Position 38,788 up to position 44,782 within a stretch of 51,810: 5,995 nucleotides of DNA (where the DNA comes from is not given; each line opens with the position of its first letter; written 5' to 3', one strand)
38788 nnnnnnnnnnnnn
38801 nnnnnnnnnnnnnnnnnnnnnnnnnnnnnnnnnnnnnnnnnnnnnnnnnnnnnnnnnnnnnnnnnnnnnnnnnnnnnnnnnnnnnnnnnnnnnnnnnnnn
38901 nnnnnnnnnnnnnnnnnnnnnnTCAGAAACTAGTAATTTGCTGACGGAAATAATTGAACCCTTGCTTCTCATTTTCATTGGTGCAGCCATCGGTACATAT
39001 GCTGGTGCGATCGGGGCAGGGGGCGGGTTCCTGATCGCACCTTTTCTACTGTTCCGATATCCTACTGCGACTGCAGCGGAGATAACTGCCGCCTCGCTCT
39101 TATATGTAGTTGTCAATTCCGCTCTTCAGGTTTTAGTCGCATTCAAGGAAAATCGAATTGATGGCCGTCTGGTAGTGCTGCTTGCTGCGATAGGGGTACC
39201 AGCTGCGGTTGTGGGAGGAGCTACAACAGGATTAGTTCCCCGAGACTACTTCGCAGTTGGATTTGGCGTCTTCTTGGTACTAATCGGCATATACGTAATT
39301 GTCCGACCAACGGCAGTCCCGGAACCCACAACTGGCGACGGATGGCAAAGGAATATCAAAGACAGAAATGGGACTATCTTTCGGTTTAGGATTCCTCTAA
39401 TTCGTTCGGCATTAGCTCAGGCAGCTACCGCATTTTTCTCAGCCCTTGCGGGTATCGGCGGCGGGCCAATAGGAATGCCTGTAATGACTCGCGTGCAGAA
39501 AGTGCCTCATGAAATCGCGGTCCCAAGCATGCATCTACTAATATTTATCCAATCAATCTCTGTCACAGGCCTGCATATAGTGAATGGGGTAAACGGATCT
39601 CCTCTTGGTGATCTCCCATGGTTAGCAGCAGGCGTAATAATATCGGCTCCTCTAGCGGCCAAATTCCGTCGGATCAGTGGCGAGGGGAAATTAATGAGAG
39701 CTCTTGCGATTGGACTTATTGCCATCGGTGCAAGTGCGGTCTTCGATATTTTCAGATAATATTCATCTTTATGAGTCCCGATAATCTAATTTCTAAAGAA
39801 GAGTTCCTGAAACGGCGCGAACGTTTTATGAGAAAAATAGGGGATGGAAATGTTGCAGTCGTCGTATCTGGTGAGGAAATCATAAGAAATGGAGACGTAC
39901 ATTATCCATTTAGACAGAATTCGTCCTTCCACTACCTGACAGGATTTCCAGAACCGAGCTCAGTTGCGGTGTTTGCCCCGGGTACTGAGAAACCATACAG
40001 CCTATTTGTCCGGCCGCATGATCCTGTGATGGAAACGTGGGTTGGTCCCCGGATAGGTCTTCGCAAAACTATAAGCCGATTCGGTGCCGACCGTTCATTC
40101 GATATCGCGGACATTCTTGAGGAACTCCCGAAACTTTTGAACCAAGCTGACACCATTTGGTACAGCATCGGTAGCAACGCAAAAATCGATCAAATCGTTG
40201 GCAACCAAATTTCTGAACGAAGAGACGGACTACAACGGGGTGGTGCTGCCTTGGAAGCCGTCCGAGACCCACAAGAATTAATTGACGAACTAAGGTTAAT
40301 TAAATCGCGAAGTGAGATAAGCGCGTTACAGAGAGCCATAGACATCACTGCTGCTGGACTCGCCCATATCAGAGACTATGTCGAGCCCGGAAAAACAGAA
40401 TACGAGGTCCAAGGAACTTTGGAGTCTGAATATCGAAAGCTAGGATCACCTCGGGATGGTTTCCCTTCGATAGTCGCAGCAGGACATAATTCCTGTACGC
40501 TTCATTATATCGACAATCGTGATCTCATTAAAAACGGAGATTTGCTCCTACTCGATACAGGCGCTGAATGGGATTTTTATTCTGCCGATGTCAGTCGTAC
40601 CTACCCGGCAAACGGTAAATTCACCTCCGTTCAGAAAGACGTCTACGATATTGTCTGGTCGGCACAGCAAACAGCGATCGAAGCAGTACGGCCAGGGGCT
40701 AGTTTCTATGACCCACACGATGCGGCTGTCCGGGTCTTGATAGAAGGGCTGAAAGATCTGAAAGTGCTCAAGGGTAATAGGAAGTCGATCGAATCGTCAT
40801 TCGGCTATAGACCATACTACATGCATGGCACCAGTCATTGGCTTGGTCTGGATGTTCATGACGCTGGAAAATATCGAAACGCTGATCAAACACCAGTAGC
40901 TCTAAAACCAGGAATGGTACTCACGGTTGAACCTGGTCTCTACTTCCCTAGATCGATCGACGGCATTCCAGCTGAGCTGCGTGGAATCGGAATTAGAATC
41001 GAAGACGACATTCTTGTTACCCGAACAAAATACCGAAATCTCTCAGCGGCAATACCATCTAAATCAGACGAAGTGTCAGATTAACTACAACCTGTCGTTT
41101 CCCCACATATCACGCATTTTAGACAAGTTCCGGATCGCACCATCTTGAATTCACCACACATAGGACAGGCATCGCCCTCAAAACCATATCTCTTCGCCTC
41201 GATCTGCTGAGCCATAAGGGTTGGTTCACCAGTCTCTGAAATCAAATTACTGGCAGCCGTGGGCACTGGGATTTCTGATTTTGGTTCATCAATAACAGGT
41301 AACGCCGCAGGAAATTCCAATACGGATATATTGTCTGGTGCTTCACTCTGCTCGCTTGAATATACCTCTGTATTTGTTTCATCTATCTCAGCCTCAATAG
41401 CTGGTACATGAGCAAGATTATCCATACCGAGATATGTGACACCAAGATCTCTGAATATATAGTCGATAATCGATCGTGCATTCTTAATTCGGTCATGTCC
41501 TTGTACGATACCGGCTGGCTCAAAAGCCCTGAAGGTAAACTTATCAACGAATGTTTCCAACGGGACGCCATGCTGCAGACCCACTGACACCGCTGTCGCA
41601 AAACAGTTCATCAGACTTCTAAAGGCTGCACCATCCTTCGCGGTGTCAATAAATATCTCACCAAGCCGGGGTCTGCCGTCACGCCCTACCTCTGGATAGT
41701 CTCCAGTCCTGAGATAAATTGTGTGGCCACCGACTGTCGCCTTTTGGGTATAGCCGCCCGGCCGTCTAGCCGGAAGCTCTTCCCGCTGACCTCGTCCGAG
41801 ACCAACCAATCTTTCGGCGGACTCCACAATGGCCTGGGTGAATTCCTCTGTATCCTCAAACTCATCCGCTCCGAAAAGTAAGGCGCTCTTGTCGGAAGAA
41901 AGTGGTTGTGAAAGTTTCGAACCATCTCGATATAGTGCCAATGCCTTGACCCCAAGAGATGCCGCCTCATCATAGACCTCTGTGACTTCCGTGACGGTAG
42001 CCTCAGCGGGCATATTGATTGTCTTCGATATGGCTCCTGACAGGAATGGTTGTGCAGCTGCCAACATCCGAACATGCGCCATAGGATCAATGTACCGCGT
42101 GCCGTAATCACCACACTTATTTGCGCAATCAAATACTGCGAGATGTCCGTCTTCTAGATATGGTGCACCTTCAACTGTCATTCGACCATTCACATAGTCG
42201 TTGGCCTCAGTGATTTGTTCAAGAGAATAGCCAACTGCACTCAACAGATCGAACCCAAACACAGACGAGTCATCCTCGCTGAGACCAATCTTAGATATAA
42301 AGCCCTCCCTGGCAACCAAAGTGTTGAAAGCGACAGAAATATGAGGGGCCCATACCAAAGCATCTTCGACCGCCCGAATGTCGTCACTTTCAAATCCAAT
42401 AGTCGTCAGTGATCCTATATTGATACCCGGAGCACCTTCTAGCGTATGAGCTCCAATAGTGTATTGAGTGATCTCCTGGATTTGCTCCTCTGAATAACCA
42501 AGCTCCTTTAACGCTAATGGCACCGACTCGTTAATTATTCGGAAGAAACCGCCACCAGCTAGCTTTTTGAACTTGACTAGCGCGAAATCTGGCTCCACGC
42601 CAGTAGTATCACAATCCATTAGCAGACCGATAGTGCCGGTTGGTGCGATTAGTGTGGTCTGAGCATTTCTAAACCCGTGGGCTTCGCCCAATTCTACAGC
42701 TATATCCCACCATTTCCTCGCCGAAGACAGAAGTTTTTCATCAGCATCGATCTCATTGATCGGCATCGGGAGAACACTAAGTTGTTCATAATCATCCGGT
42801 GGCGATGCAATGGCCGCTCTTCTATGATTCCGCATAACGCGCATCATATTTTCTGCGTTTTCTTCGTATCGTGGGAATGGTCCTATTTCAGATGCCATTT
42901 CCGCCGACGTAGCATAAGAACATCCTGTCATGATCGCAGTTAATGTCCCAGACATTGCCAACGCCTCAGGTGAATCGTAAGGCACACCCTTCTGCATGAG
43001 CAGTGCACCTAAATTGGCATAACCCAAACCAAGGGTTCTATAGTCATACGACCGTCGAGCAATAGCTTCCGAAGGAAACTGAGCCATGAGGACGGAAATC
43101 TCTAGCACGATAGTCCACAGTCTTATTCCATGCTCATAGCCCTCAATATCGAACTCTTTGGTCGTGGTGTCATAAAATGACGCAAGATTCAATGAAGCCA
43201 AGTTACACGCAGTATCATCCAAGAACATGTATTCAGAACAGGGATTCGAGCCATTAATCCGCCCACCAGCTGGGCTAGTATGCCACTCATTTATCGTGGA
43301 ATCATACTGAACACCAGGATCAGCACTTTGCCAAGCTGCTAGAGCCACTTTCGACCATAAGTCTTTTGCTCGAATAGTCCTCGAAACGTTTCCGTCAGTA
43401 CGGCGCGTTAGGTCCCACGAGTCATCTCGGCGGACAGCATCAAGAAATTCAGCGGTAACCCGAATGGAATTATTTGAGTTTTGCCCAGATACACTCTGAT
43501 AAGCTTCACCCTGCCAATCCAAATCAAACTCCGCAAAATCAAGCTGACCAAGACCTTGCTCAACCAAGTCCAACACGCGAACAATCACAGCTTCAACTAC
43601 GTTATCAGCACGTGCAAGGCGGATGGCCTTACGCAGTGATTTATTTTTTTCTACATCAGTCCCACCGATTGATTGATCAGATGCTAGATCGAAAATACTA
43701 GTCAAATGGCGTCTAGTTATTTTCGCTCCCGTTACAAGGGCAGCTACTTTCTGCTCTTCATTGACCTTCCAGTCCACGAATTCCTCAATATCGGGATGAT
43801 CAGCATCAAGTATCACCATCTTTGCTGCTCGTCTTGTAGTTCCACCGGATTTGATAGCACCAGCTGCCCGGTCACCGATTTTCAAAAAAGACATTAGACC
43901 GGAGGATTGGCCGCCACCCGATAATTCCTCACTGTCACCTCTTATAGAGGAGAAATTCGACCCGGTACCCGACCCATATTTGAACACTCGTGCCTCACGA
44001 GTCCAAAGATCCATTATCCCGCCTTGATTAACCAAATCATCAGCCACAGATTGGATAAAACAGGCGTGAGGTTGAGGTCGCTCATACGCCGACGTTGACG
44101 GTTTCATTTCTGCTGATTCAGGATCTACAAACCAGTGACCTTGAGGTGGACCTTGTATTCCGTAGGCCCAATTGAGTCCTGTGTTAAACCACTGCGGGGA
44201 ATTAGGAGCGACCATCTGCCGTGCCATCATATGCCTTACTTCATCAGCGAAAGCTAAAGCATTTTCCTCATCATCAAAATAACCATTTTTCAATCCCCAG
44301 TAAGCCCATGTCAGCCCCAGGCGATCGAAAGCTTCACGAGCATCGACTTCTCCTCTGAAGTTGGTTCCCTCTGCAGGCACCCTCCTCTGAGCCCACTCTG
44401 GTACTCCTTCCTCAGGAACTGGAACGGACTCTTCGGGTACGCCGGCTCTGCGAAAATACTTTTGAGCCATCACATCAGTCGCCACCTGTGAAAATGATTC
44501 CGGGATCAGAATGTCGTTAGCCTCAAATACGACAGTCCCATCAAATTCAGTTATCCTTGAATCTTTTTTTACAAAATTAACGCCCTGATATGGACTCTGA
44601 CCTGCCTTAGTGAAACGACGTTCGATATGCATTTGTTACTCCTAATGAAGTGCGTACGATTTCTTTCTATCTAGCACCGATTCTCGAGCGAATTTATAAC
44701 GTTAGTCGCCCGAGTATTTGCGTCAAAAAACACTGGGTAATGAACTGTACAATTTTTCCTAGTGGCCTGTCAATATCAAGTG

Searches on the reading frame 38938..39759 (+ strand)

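Call 6: search_protein_families(library=pfam, proteins=[window:38938-39759:+])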
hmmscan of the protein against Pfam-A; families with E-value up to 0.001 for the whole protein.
window:38938-39759:+ (273 aa): 1 family
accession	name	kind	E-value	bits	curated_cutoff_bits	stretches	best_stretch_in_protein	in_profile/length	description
PF01925.25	TauE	-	9.7e-34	117.5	32.6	1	11-265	1-235/237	Sulfite exporter TauE/SafE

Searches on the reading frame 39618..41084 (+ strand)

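Call 6: search_protein_families(library=pfam, proteins=[window:39618-41084:+])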
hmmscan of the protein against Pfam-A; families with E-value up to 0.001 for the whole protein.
window:39618-41084:+ (488 aa): 2 families
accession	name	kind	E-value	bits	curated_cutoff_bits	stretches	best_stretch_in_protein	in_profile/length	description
PF00557.29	Peptidase_M24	-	2.9e-60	204.1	23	1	236-468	2-207/208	Metallopeptidase family M24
PF05195.22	AMP_N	-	1.5e-33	115.5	24.6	1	64-181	2-121/121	Aminopeptidase P, N-terminal domain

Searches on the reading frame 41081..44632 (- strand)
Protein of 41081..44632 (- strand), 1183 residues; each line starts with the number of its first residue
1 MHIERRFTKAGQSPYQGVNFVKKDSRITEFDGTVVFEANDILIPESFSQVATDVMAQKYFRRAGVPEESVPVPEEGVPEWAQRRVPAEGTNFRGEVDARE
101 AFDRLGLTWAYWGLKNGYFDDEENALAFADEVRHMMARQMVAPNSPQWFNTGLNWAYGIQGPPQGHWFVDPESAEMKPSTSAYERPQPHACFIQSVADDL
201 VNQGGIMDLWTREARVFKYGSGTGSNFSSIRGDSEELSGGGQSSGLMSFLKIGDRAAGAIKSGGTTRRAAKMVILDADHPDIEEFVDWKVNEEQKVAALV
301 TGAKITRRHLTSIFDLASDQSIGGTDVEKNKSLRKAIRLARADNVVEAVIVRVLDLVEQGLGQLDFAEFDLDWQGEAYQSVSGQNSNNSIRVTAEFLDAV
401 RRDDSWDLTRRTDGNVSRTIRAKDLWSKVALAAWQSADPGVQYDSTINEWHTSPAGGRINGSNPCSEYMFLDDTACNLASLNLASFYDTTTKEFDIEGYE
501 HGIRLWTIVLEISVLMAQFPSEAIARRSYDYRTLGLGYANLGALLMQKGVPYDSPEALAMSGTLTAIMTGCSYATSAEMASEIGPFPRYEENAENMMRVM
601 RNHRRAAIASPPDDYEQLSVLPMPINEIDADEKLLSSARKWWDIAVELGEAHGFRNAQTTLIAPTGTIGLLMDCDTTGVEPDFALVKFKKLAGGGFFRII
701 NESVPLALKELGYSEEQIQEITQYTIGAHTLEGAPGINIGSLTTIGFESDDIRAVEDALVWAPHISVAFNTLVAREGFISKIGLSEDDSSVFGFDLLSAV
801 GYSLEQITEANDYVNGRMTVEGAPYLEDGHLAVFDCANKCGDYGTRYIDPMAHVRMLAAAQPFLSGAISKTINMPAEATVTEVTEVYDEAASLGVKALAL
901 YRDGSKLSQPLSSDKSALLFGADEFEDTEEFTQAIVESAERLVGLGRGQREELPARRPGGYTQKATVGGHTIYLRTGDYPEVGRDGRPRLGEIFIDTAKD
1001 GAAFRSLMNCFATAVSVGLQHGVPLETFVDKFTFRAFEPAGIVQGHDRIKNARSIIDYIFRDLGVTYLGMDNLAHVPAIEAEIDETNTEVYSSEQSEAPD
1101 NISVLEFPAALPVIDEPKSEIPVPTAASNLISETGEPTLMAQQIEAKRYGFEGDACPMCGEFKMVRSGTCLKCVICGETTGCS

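Call 6: search_protein_families(library=pfam, proteins=[window:41081-44632:-])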
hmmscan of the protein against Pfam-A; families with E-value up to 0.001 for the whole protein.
window:41081-44632:- (1183 aa): 3 families
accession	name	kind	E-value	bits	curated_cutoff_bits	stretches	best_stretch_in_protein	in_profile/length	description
PF02867.20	Ribonuc_red_lgC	-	1.2e-117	394.2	23.9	2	190-725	2-447/523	Ribonucleotide reductase, barrel domain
PF08471.15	Ribonuc_red_2_N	-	4e-32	110.9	27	1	31-139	1-103/103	Class II vitamin B12-dependent ribonucleotide reductase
PF12637.14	TSCPD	-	2.5e-07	31.4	22.8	1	961-1063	3-84/88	TSCPD domain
